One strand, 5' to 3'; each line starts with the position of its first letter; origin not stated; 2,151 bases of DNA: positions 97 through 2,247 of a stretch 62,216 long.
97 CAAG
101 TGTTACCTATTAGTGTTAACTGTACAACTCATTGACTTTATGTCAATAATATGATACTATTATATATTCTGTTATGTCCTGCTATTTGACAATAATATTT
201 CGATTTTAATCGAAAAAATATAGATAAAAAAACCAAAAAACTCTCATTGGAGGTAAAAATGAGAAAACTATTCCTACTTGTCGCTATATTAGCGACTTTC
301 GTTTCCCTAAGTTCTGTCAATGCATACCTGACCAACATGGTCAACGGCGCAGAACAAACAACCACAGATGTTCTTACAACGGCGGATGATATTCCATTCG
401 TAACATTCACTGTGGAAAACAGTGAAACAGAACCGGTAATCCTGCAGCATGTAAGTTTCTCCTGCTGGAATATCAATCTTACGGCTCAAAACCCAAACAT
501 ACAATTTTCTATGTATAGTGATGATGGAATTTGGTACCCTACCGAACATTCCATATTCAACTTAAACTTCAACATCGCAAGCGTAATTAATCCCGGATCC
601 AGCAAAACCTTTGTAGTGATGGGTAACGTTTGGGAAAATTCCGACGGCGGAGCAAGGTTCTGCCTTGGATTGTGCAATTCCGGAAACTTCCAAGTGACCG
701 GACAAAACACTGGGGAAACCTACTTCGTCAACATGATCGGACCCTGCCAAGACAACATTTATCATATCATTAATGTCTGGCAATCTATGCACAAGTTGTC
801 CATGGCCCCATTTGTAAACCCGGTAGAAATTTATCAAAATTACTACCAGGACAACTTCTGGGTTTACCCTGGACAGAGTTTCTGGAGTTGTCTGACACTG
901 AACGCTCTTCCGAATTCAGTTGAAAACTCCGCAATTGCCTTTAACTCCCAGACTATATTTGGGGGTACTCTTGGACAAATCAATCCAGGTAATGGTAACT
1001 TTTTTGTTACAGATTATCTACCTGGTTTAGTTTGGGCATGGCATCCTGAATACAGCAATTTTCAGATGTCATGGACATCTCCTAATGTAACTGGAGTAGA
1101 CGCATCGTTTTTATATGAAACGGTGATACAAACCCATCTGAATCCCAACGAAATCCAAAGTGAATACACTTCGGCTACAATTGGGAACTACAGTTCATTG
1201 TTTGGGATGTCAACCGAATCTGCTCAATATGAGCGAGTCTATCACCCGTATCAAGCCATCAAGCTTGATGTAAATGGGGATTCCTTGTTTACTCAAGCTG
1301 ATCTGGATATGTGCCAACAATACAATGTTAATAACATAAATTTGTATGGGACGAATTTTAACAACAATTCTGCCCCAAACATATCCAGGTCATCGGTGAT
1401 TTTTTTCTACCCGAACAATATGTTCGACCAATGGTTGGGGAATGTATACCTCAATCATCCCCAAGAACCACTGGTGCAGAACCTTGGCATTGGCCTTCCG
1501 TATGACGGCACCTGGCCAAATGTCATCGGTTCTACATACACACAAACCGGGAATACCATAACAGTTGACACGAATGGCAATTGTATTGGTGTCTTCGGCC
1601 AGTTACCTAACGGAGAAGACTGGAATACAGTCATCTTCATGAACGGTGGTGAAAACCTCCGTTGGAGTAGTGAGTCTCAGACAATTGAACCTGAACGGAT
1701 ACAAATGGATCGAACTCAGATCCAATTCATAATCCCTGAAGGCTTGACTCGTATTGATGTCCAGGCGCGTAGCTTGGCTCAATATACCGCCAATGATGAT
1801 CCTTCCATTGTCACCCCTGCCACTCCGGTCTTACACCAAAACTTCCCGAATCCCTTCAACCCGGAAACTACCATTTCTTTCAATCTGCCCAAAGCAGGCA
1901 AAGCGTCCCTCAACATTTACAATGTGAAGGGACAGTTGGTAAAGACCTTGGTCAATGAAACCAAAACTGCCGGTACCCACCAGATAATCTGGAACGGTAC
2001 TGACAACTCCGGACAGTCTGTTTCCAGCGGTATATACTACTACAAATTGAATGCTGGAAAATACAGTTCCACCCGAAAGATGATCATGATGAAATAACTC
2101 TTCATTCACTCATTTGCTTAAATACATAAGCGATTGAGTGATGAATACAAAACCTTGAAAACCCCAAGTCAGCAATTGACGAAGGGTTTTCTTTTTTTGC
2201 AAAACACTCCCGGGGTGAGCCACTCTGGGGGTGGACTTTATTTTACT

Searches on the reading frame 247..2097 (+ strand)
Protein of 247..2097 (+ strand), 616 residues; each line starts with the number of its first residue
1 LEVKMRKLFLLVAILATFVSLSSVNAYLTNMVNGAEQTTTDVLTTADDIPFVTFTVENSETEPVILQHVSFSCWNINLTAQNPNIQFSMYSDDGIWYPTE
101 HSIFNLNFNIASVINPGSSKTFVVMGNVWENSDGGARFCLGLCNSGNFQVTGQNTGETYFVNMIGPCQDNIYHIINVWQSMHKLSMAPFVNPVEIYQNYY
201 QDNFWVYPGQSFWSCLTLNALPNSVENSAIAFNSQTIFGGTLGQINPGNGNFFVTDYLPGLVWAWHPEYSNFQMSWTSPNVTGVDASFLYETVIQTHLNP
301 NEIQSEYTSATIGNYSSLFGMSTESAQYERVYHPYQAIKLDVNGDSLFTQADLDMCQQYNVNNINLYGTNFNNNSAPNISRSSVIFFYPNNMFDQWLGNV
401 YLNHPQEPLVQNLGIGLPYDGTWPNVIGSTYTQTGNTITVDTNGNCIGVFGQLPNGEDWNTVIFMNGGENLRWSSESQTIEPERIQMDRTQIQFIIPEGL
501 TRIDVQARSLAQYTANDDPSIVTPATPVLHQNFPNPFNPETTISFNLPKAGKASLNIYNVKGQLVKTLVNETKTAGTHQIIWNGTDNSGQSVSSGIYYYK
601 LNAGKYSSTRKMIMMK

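Call 33: search_protein_families(library=pfam, proteins=[window:247-2097:+], max_evalue=0.00001)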
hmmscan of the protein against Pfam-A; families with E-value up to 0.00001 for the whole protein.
window:247-2097:+ (616 aa): 2 families
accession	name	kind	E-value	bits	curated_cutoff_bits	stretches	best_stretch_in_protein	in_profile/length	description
PF13860.13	FlgD_ig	-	4.9e-13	49.3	27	1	543-603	14-75/79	FlgD Ig-like domain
PF18962.6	Por_Secre_tail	-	1.5e-09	38.4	27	1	533-613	2-74/75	Secretion system C-terminal sorting domain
